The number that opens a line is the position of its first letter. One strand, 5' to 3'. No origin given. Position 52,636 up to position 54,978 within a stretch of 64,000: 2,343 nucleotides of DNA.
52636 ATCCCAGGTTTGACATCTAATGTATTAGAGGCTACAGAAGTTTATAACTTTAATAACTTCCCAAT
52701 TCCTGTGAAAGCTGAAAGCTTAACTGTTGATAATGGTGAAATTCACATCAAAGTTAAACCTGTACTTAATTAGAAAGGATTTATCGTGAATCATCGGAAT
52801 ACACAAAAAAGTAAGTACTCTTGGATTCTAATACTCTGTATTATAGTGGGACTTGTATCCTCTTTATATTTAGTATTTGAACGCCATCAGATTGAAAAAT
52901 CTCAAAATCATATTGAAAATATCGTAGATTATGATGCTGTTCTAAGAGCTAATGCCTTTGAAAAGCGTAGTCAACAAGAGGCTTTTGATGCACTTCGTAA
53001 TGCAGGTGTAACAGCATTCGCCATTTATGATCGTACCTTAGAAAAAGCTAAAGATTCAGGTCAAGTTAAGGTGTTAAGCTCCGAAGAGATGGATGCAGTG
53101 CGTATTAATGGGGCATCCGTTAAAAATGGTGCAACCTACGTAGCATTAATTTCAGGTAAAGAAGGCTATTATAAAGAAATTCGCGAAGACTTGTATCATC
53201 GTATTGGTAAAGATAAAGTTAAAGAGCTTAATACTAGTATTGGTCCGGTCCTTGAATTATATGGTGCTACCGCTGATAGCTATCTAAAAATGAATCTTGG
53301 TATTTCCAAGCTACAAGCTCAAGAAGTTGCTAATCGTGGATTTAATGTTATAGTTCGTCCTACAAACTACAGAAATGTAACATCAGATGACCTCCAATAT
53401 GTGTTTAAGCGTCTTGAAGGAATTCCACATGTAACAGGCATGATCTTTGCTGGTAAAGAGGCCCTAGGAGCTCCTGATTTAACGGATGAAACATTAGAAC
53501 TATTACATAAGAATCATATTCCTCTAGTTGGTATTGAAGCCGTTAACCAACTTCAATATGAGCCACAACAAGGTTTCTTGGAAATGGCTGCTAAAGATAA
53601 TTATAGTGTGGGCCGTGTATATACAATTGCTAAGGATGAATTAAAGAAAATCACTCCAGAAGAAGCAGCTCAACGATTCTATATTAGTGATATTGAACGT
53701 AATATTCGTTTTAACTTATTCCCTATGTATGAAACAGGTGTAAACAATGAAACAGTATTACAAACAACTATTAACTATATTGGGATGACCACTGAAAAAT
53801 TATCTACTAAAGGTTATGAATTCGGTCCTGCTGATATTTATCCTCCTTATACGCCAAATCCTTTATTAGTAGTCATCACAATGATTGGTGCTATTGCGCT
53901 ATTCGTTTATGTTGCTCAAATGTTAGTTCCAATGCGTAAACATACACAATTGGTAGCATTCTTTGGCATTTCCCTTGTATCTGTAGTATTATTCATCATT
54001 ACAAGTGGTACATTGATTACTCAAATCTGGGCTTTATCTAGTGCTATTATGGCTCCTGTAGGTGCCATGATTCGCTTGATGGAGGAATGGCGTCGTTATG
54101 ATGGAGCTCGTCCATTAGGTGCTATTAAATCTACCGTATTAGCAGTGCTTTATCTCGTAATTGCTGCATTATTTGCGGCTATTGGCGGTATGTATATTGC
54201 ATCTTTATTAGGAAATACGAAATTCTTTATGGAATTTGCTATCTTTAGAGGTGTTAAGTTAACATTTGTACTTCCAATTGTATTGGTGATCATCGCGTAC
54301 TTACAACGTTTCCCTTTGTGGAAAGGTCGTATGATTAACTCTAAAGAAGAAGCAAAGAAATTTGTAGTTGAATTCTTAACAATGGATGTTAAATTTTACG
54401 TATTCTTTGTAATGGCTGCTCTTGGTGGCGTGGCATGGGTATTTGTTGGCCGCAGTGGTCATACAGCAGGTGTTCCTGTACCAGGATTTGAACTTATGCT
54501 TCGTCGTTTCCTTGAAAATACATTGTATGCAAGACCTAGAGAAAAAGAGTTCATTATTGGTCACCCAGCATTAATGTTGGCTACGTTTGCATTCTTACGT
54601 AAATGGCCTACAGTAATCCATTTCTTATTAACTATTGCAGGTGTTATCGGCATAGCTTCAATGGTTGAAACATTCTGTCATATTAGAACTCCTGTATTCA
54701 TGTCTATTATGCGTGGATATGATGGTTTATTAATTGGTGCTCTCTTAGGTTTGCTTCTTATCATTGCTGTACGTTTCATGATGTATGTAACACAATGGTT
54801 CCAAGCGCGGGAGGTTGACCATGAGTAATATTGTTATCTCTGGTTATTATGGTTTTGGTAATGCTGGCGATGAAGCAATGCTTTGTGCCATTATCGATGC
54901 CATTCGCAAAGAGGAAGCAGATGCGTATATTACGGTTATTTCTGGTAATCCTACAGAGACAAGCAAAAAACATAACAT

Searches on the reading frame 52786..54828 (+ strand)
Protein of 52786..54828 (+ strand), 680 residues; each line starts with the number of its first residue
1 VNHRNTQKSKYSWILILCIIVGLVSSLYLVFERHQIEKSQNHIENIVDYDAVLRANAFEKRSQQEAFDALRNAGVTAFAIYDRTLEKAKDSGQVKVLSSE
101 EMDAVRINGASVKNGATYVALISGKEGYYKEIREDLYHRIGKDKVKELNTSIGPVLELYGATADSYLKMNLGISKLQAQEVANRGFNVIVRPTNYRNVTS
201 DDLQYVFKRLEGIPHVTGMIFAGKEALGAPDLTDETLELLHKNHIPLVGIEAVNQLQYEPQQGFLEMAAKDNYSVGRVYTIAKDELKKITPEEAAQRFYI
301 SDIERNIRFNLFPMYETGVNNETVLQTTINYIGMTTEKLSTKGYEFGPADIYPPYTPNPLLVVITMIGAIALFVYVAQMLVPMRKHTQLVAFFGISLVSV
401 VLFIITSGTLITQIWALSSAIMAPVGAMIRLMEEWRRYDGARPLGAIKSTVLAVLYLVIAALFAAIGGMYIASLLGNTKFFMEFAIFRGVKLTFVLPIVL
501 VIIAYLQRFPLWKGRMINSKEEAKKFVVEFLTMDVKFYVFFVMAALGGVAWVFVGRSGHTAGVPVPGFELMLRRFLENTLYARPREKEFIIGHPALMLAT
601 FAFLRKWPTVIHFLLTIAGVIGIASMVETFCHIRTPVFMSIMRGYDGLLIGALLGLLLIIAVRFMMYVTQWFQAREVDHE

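Call 43: search_protein_families(library=pfam, proteins=[window:52786-54828:+], max_evalue=0.00001)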
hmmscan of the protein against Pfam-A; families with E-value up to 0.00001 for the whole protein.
window:52786-54828:+ (680 aa): 1 family
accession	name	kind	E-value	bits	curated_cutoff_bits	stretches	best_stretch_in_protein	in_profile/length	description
PF18949.5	DUF5693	-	9.5e-181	602.8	29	1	42-665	2-608/609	Family of unknown function (DUF5693)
